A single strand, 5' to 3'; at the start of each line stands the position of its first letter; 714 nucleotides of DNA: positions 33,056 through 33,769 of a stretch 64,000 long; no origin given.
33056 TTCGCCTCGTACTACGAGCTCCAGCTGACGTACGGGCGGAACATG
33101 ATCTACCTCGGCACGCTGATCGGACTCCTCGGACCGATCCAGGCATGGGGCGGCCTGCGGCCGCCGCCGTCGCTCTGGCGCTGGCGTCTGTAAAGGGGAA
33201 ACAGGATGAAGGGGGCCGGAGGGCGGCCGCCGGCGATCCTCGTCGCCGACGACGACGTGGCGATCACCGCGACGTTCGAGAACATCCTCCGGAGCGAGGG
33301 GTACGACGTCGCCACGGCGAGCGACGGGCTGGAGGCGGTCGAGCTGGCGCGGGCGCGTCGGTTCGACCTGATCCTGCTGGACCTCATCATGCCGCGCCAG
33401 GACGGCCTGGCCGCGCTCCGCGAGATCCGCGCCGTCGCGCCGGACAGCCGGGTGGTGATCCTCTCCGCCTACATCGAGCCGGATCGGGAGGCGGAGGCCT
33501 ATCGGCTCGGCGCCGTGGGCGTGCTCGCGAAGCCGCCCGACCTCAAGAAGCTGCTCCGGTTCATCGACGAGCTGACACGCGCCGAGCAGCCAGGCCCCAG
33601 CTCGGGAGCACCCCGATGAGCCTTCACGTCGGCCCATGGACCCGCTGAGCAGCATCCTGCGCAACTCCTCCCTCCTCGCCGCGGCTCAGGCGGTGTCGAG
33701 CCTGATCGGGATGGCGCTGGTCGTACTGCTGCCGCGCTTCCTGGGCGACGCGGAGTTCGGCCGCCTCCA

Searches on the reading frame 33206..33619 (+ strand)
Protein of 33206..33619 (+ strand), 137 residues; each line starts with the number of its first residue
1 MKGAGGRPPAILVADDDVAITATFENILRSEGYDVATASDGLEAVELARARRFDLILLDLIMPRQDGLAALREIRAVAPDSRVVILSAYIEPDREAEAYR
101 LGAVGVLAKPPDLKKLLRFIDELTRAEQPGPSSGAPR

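Call 6: search_protein_families(library=pfam, proteins=[window:33206-33619:+], max_evalue=0.001)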
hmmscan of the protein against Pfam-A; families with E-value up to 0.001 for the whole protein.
window:33206-33619:+ (137 aa): 1 family
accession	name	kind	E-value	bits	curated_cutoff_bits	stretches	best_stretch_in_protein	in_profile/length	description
PF00072.30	Response_reg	-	4.7e-28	98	30.2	1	11-119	1-109/111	Response regulator receiver domain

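Call 47: search_protein_families(library=ncbifam, proteins=[window:33206-33619:+], max_evalue=0.00001)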
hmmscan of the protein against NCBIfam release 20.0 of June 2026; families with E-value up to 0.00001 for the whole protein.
window:33206-33619:+ (137 aa): 88 families (the best 25 are shown)
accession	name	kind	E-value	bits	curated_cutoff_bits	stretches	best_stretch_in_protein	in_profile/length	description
NF007689.0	PRK10365.1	equivalog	6e-21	74.7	760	1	11-119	8-116/441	sigma-54-dependent response regulator transcription factor ZraR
NF008469.0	PRK11361.1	equivalog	6.9e-19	67.9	714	1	10-118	6-114/461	acetoacetate metabolism transcriptional regulator AtoC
TIGR01818.1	ntrC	equivalog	8.9e-19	67.6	558.6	1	11-122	1-112/463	nitrogen regulation protein NR(I)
NF045944.1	ResRegRpaBCyano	equivalog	7e-17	61.6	330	1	12-124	1-112/229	response regulator transcription factor RpaB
NF046022.1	RespRegCpdRBruc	equivalog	8.9e-17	61.2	180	1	10-125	3-118/120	cell cycle two-component system response regulator CpdR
NF045991.1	RespRegCtrARhodob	equivalog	1.7e-16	60.7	350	1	11-125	3-117/224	response regulator transcription factor CtrA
NF051850.1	RespRegRprY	equivalog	2.3e-16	59.9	370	1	11-125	7-121/234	response regulator transcription factor RprY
NF040689.1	MtrAB_MtrA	equivalog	3.9e-16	59.1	300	1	11-122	1-111/219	MtrAB system response regulator MtrA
NF007005.1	PRK09468.1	equivalog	4.9e-16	58.9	331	1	10-136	5-130/237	osmolarity response regulator transcription factor OmpR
NF041733.1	resp_reg_CseB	equivalog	1.1e-15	57.7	350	1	11-125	3-116/228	two-component system response regulator CseB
NF011695.0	PRK15115.1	equivalog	1.7e-15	56.8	763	1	8-127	6-125/445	two-component system response regulator GlrR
NF040534.1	resp_reg_YycF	equivalog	3.6e-15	55.9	340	1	11-117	3-108/231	response regulator YycF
NF009206.0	PRK12555.1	subfamily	1.1e-14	54.1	342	1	11-111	3-106/340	chemotaxis-specific protein-glutamate methyltransferase CheB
NF011874.0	PRK15347.1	equivalog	1.1e-14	53.4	852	1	11-121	693-807/921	two component system sensor kinase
NF007969.0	PRK10693.1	equivalog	1.2e-14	54.1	329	1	10-116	9-116/337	two-component system response regulator RssB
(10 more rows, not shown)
